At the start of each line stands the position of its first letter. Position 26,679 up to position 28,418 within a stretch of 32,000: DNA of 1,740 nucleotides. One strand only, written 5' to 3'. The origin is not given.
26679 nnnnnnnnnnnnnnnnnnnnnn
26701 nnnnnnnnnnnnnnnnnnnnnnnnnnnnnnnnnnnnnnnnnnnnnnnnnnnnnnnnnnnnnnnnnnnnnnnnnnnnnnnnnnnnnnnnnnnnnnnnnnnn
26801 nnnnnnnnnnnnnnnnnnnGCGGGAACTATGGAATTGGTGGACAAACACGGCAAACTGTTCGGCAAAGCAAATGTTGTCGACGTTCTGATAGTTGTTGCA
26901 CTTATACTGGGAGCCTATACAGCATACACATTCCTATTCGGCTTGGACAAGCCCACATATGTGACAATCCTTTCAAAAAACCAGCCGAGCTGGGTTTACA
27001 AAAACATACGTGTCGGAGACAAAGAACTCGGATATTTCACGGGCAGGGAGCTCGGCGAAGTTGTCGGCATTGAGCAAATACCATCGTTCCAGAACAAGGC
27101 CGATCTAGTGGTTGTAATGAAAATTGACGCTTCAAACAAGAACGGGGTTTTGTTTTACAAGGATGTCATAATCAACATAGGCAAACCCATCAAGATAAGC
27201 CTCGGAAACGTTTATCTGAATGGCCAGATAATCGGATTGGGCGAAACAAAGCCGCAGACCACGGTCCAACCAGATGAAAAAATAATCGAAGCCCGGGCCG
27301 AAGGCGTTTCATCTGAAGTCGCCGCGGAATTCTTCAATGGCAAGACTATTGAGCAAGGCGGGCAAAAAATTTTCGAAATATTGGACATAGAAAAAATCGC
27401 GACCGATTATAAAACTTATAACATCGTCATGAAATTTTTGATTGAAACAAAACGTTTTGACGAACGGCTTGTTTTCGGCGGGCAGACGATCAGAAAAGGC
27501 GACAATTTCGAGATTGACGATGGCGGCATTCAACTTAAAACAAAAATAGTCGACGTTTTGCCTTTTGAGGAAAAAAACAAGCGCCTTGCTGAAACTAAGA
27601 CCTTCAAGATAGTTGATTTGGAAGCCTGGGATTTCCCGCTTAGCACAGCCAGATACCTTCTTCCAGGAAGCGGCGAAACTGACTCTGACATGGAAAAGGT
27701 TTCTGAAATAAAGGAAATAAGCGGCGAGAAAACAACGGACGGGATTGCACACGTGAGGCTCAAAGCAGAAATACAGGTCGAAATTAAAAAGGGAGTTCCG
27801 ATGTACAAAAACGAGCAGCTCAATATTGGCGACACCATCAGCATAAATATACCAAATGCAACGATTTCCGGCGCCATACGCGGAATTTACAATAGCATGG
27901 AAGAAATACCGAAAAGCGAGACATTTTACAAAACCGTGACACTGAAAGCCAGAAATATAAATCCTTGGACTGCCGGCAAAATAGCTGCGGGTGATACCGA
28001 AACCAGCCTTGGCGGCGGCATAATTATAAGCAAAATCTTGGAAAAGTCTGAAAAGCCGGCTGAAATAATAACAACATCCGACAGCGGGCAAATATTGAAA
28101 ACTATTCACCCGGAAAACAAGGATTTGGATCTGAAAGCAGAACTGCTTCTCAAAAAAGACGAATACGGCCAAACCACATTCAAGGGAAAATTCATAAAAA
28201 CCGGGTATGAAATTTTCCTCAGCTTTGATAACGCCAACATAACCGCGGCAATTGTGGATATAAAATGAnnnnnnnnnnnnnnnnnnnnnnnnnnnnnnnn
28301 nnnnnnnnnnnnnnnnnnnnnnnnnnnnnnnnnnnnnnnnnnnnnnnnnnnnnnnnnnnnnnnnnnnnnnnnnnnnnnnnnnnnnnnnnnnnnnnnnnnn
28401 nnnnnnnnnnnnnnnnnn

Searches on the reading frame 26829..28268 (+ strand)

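Call 74: search_protein_families(library=pfam, max_evalue=0.01, proteins=[window:26829-28268:+])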
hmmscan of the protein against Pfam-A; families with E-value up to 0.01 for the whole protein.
window:26829-28268:+ (479 aa): 1 family
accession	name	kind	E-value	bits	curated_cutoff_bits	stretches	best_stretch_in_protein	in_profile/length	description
PF14221.11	DUF4330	-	4e-17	63.3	27.6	1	1-38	1-38/167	Domain of unknown function (DUF4330)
